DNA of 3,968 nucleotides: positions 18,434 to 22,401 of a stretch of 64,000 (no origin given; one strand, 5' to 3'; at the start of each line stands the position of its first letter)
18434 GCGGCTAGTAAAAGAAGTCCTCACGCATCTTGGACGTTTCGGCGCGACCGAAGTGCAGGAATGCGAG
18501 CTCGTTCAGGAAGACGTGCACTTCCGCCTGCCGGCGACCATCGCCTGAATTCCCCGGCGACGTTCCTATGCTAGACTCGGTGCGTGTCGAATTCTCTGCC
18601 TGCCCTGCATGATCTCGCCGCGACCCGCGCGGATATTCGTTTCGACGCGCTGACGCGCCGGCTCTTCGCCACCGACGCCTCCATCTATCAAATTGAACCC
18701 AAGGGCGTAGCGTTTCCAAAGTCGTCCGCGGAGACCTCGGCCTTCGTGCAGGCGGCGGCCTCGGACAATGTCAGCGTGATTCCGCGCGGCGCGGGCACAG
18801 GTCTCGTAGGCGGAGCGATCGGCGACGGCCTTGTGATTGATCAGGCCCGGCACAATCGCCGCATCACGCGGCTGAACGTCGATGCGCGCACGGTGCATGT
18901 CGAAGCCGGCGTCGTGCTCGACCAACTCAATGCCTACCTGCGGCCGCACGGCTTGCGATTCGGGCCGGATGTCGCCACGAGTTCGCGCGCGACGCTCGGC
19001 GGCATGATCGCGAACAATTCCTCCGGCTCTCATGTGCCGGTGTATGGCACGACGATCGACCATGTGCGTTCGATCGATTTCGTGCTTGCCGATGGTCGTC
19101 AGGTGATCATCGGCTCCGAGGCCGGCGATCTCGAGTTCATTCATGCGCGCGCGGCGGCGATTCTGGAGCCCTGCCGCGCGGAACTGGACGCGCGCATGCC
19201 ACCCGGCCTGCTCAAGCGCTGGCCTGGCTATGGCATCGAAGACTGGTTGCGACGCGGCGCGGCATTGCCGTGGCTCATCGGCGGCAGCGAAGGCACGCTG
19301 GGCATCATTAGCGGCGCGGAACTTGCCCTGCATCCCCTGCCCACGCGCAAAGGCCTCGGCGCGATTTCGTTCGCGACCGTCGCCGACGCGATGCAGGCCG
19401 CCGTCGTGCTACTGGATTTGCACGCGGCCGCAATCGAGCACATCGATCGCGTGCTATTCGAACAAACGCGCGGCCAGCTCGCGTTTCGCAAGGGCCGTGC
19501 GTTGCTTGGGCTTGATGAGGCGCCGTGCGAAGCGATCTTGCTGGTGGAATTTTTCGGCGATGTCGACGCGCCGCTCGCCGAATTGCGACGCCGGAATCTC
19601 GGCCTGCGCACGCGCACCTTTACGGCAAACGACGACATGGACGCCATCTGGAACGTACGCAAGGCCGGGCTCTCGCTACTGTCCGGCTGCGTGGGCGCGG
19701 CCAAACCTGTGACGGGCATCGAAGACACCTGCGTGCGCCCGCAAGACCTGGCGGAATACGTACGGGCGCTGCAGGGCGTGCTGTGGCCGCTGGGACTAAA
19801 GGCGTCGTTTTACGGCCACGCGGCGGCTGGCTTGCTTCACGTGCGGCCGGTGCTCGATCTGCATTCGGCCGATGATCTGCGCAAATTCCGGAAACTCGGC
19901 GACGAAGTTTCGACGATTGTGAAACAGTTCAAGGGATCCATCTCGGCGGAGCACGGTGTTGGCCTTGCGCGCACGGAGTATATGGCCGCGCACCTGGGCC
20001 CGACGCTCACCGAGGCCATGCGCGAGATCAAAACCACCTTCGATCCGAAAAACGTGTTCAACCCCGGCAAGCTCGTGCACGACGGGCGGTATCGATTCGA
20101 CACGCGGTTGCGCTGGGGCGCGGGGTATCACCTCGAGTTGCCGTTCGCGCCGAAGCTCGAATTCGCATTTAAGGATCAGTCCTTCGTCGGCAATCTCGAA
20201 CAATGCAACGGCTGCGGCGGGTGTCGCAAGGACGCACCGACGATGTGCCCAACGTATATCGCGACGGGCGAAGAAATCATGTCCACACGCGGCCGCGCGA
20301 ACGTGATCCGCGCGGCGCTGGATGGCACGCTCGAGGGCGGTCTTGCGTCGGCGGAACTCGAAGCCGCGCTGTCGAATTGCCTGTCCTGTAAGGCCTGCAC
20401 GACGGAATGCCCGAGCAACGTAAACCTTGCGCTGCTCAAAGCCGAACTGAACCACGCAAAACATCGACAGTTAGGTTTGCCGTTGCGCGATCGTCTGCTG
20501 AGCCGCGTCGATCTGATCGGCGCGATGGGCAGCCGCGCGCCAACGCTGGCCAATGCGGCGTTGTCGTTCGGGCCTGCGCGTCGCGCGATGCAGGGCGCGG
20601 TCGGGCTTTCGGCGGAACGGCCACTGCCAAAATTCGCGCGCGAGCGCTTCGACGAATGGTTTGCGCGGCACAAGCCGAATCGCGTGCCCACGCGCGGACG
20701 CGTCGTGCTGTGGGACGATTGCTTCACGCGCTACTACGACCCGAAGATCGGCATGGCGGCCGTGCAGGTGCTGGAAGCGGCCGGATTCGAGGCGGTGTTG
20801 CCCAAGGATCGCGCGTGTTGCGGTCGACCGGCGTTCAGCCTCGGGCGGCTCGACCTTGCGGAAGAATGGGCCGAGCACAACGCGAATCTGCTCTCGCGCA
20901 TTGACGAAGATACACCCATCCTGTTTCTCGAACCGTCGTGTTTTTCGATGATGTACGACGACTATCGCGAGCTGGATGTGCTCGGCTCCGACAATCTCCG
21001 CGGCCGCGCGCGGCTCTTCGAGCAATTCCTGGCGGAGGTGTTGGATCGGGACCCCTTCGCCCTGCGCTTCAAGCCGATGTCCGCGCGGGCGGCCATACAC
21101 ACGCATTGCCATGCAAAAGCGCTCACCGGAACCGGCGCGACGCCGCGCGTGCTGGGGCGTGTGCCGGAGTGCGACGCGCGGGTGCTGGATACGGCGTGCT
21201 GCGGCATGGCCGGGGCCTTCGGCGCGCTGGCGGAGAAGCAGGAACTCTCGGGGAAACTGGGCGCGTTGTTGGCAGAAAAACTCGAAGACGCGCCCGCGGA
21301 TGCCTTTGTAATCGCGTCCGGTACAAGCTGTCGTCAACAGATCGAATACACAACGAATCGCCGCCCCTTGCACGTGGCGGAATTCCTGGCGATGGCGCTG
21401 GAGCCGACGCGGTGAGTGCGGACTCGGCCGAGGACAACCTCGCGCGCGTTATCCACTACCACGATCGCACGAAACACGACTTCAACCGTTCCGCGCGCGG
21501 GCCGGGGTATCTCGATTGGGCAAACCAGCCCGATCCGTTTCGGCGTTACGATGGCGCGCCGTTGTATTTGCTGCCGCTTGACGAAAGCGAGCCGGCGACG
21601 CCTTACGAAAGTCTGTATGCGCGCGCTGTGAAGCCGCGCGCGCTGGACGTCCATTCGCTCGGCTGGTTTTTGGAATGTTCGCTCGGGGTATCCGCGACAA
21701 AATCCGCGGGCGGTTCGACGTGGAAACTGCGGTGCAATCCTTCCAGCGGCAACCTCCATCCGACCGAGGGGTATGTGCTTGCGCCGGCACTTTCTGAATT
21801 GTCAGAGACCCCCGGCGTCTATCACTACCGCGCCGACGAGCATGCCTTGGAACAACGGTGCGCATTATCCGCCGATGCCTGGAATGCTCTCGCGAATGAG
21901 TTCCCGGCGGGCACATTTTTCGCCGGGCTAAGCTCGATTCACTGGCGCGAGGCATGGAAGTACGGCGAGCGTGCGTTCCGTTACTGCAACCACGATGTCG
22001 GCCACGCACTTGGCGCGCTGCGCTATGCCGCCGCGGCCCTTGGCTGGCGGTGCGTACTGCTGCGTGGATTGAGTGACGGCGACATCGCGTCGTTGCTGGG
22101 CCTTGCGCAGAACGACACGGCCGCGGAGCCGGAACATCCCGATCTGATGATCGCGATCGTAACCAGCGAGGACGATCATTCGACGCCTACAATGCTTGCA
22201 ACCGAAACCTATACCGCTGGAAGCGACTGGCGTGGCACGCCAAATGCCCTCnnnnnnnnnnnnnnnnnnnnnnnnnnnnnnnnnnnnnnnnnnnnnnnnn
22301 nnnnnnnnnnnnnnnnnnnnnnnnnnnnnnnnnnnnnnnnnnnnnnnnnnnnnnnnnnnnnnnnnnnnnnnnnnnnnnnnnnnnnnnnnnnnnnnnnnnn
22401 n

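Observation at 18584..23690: Translationally coupled operon: YdiJ-like FAD/Fe-S/CCG oxidase, then tandem SagB-type nitroreductase, then unknown 193-aa protein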

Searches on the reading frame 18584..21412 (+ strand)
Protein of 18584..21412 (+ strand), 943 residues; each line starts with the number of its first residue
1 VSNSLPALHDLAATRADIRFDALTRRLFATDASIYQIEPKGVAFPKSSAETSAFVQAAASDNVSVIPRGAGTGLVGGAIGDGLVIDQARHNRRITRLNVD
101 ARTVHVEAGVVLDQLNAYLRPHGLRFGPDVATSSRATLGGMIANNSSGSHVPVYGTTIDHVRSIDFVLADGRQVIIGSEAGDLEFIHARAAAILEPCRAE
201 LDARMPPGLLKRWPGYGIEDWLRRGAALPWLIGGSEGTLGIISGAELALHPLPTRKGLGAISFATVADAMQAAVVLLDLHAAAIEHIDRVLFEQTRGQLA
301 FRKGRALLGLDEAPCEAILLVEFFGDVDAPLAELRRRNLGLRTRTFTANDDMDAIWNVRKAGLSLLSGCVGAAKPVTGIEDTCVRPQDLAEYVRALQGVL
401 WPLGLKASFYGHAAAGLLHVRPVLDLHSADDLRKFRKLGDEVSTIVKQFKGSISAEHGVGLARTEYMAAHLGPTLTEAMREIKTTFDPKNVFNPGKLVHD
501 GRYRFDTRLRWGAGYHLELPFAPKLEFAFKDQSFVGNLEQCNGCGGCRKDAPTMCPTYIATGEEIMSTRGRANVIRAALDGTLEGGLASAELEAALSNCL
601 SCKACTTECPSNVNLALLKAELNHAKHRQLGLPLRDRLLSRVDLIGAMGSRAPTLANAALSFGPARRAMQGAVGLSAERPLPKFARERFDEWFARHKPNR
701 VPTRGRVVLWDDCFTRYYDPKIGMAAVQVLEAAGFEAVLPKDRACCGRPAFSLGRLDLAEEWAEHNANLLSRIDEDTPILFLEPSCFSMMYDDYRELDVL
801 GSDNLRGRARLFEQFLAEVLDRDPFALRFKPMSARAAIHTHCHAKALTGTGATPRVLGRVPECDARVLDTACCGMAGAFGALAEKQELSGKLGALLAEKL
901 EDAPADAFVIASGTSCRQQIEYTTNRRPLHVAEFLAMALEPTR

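Call 11: search_protein_families(library=pfam, proteins=[window:18584-21412:+], max_evalue=0.01)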
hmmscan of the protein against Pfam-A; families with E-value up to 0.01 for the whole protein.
window:18584-21412:+ (943 aa): 8 families
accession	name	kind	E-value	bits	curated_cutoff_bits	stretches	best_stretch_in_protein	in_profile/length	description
PF02913.24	FAD-oxidase_C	-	1.2e-45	156.6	21.2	1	253-497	2-248/248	FAD linked oxidases, C-terminal domain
PF01565.28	FAD_binding_4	-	6.5e-37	126.8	26.4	1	39-175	1-137/139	FAD binding domain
PF02754.22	CCG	-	4.3e-12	46.4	20.6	1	707-790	1-84/85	Cysteine-rich domain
PF13183.11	Fer4_8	-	4.7e-10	40.3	27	1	538-613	2-68/68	4Fe-4S dicluster domain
PF13534.11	Fer4_17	-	5.1e-08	33.8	22.2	1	540-614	1-61/61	4Fe-4S dicluster domain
PF12838.12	Fer4_7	-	0.00013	22.8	27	1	540-613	1-52/52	4Fe-4S dicluster domain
PF13187.11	Fer4_9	-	0.0002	21.7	27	1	540-612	1-50/52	4Fe-4S dicluster domain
PF13237.11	Fer4_10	-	0.0012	19.2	25.5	0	597-613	7-23/53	4Fe-4S dicluster domain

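Call 12: search_protein_families(library=ncbifam, proteins=[window:18584-21412:+], max_evalue=0.01)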
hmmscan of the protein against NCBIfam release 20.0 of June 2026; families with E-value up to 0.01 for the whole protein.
window:18584-21412:+ (943 aa): 13 families
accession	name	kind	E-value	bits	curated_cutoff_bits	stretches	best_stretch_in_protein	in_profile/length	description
NF049975.1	2HglutDHaseYdiJ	equivalog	5.1e-145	484.7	1350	2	15-579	28-618/1018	D-2-hydroxyglutarate dehydrogenase YdiJ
NF008369.0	PRK11168.1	equivalog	2.7e-73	247.2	278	1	590-940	51-400/401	anaerobic glycerol-3-phosphate dehydrogenase subunit C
TIGR00387.1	glcD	equivalog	7.5e-56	189.7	567.9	2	225-496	146-413/413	glycolate oxidase subunit GlcD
TIGR03379.1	glycerol3P_GlpC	equivalog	3e-54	184.3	279.9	1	592-939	47-396/397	anaerobic glycerol-3-phosphate dehydrogenase subunit GlpC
NF008408.0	PRK11230.1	equivalog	7.1e-35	120.4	897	2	32-182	49-200/499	glycolate oxidase subunit GlcD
NF045670.1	quin_L_LdhH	equivalog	4.1e-34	117.9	800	1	530-927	296-692/706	L-lactate dehydrogenase (quinone) large subunit LdhH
NF008434.0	PRK11274.1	equivalog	2.7e-24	85.9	333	1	538-939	22-407/409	glycolate oxidase subunit GlcF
NF004898.0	PRK06259.1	equivalog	6.3e-23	81.1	385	1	530-923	125-466/488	fumarate reductase (CoM/CoB) subunit TfrB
NF053785.1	DcplphribOxDprE1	equivalog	1.4e-13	50.8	500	1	51-188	27-162/449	decaprenylphosphoryl-beta-D-ribose oxidase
NF008439.0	PRK11282.1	equivalog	2.2e-13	49.8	284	2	48-177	8-137/358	glycolate oxidase subunit GlcE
TIGR01678.1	FAD_lactone_ox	subfamily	5e-09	35.6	396.8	1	28-180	4-153/438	sugar 1,4-lactone oxidase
NF008387.0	PRK11183.1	equivalog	8.8e-05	21.2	391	1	41-151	47-163/570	D-lactate dehydrogenase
NF041226.1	BagK_FevA1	equivalog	0.00018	20.1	800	1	39-178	41-176/453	bagremycin/ferroverdin biosynthesis FAD-dependent oxygenase BagK/FevA1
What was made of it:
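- On YdiJ D-2-hydroxyglutarate dehydrogenase (NCBIfam NF049975, equivalog): 484.7 bits (call 12).
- Checked: The domain calls are confirmed by HMMs (calls 11, 12).
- CCG modules are homologous to GlpC/HdrB-type modules (call 12).
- Tried and rejected: Rejected on the equivalog score (call 12).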

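Call 34: list_cluster_members(proteins=[P0001, P0008, P0018, P0011, window:18584-21412:+, window:23109-23687:+])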
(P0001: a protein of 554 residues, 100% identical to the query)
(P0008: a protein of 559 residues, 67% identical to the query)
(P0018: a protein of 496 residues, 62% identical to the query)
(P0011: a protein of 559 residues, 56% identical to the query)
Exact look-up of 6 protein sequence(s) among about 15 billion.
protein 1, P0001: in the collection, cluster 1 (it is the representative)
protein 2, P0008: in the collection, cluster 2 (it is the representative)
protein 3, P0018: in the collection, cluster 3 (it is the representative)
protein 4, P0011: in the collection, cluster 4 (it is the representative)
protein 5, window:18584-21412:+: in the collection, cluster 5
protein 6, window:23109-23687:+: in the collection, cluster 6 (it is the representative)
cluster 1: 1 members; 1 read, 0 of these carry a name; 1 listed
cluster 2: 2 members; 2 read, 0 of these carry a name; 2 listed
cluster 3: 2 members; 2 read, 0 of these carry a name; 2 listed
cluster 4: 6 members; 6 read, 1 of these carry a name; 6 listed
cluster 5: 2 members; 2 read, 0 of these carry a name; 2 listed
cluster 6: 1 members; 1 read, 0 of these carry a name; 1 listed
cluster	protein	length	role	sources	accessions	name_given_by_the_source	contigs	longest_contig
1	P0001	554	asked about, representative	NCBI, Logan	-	-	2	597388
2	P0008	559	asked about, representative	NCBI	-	-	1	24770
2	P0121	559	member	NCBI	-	-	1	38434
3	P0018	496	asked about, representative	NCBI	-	-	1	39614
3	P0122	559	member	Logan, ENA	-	-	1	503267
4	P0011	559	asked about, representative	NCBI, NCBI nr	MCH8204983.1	MAG: SagB/ThcOx family dehydrogenase [Candidatus Hydrogenedentes bacterium] | SagB/ThcOx family dehydrogenase [Candidatus Hydrogenedentota bacterium]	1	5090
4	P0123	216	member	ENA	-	-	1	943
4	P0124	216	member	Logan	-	-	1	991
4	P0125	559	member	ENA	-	-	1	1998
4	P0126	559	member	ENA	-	-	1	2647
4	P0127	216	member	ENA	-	-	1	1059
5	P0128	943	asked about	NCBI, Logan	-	-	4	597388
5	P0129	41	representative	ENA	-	-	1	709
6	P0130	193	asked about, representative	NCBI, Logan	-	-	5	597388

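Call 37: find_homologous_proteins(query=window:18584-21412:+, max_evalue=1e-10)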
Query window:18584-21412:+ (943 aa): 6505 proteins with E <= 1e-10 among 8000 candidates; the best 120 are listed.
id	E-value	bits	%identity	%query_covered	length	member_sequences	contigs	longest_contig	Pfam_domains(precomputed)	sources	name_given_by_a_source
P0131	0.0e+0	1893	87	100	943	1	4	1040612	PF01565.29,PF13534.12,PF02754.22,PF02913.25,PF13237.12,PF13183.12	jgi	-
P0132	0.0e+0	1771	82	100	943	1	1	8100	PF01565.29,PF13534.12,PF02754.22,PF02913.25,PF13237.12,PF13183.12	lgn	-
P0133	0.0e+0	1709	79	100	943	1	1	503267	PF01565.29,PF13534.12,PF02754.22,PF02913.25,PF13183.12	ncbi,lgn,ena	-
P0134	0.0e+0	1675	78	100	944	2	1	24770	PF01565.29,PF13534.12,PF02754.22,PF02913.25,PF13183.12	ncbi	-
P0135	0.0e+0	1656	77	100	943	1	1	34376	PF01565.29,PF13534.12,PF02754.22,PF02913.25,PF13183.12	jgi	-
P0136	0.0e+0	1633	77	100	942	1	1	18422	PF01565.29,PF13534.12,PF02754.22,PF02913.25,PF13183.12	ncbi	-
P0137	0.0e+0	1441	69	99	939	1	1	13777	PF01565.29,PF13534.12,PF02754.22,PF02913.25,PF13237.12,PF13183.12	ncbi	-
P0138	0.0e+0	1397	67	98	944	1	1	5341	PF01565.29,PF13534.12,PF02754.22,PF02913.25,PF13183.12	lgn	-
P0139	0.0e+0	1394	66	98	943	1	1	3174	PF01565.29,PF13534.12,PF02754.22,PF02913.25,PF13183.12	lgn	-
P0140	0.0e+0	1388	66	99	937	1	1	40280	PF01565.29,PF13534.12,PF02754.22,PF02913.25,PF13237.12,PF13183.12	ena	-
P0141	0.0e+0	1384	66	99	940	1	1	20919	PF01565.29,PF13534.12,PF02754.22,PF02913.25,PF13237.12,PF13183.12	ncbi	-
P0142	0.0e+0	1272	61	98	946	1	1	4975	PF01565.29,PF13534.12,PF02754.22,PF02913.25,PF13237.12,PF13183.12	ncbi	-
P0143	0.0e+0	1270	62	99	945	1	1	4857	PF01565.29,PF13534.12,PF02754.22,PF02913.25,PF13237.12,PF13183.12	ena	-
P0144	0.0e+0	1269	61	98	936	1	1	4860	PF01565.29,PF13534.12,PF02754.22,PF02913.25,PF13183.12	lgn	-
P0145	0.0e+0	1268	62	99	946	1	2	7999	PF01565.29,PF13534.12,PF02754.22,PF02913.25,PF13237.12,PF13183.12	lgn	-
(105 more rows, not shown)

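Call 39: find_related_loci(query=A2, collection=metagenome_contigs, flank=6000)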
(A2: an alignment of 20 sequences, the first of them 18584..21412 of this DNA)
Query A2 (943 aa) in metagenome_contigs; peptide patterns used: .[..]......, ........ (x = any residue, [..] = any of these).
600 stretches matched a pattern (row limit reached: there are more); 573 encode a relative of the query (tblastn E <= 1e-3); the best 80 are kept; 80 distinct loci.
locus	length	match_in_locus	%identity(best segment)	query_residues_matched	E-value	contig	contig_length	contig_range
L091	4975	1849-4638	61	13-940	0e+0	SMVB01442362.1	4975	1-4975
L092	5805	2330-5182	59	11-939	0e+0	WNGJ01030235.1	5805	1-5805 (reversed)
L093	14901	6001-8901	57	11-939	0e+0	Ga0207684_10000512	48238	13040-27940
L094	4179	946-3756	59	11-935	0e+0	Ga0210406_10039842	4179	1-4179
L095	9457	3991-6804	60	11-940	0e+0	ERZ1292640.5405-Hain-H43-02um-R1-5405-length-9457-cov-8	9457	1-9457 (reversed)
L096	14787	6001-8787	59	11-939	0e+0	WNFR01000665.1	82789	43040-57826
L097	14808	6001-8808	59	7-940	0e+0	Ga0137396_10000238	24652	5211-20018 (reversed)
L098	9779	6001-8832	58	3-936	0e+0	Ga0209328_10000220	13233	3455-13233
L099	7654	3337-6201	58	11-931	0e+0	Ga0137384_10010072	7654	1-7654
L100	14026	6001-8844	58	4-940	0e+0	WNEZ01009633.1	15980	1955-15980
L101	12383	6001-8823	58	11-939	0e+0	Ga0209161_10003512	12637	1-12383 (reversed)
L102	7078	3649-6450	59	11-939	0e+0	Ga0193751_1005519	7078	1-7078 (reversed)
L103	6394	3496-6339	58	4-940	0e+0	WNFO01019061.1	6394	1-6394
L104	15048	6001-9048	55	11-939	0e+0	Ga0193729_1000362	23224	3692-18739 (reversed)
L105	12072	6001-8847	58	14-939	0e+0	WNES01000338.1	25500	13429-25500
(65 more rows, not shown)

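Call 70: search_solved_structures(query=window:18584-21412:+, max_evalue=0.00001)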
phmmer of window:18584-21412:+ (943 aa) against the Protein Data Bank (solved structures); distinct sequences matched with E-value up to 0.00001: 21.
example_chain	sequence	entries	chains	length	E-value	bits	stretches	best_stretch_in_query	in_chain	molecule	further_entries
8jdc_A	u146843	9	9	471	8.4e-38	133.2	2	225-497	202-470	Probable D-lactate dehydrogenase, mitochondrial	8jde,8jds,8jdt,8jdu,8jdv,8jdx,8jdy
8jdb_A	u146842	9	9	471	2e-36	128.6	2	225-497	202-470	Probable D-lactate dehydrogenase, mitochondrial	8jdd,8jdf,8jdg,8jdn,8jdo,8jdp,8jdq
7qh2_C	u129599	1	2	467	5.5e-35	123.8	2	225-497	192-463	Lactate dehydrogenase (NAD(+),ferredoxin) subunit LctD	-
9qgz_A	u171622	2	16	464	1.7e-29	105.7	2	39-178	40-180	Glycolate oxidase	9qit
3pm9_A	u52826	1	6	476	3.8e-26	94.6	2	229-498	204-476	Putative oxidoreductase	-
6lpn_A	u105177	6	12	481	2.9e-22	81.7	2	43-172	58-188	D-2-hydroxyglutarate dehydrogenase, mitochondrial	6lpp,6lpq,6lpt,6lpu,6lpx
2uuu_A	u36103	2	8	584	3.1e-16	61.8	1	36-167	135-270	ALKYLDIHYDROXYACETONEPHOSPHATE SYNTHASE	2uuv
4bc7_A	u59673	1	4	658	7.1e-11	44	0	28-164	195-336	ALKYLDIHYDROXYACETONEPHOSPHATE SYNTHASE, PEROXISOMAL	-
4bby_A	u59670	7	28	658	7.5e-11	44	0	27-165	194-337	ALKYLDIHYDROXYACETONEPHOSPHATE SYNTHASE, PEROXISOMAL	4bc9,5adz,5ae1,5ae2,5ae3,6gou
4bca_A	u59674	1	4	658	7.6e-11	43.9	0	27-165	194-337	ALKYLDIHYDROXYACETONEPHOSPHATE SYNTHASE, PEROXISOMAL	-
4aut_A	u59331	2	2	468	4.7e-09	38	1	51-173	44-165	DECAPRENYL-PHOSPHORYL-BETA-D-RIBOFURANOSE-2-OXIDOREDUCTASE | DprE1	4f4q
21gq_A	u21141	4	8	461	4.8e-08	34.7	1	62-176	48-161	Decaprenylphosphoryl-beta-D-ribose oxidase | Oxidoreductase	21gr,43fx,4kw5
21gt_B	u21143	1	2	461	4.8e-08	34.7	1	62-176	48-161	Decaprenylphosphoryl-beta-D-ribose oxidase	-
6hfv_A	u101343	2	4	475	5.5e-08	34.5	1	62-176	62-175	Decaprenylphosphoryl-beta-D-ribose oxidase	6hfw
5oep_A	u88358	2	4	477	5.6e-08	34.5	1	62-176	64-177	Decaprenylphosphoryl-beta-D-ribose oxidase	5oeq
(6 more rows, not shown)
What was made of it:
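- OX's closest solved relatives are D-lactate dehydrogenase, LctD, glycolate oxidase and D-2-hydroxyglutarate dehydrogenase (call 70).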

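Call 86: search_protein_families(library=padloc, proteins=[window:18584-21412:+], max_evalue=0.001)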
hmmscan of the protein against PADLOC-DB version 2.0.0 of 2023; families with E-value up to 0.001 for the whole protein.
window:18584-21412:+ (943 aa): 0 families

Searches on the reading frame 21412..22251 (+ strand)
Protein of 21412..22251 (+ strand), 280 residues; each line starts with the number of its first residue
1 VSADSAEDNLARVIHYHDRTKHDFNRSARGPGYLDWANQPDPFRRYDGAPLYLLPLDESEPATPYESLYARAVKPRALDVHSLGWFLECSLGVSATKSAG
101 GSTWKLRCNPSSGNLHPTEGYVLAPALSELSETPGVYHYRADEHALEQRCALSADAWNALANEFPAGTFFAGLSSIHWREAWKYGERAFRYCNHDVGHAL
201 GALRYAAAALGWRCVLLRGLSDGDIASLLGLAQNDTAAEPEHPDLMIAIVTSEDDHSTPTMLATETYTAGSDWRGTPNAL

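Call 74: search_protein_families(library=ncbifam, proteins=[window:21412-22251:+], max_evalue=0.01)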
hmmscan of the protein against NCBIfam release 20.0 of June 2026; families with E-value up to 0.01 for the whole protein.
window:21412-22251:+ (280 aa): 2 families
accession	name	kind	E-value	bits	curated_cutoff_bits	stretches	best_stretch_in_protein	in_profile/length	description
TIGR03605.1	antibiot_sagB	domain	1.4e-19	70.2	78.4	1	81-233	3-160/173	SagB family peptide dehydrogenase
TIGR04511.1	SagB_rel_DH_2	exception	2e-14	53.4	240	1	76-232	191-354/380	putative peptide maturation dehydrogenase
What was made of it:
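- Each half alone is below the TIGR03605 cutoff (call 74).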
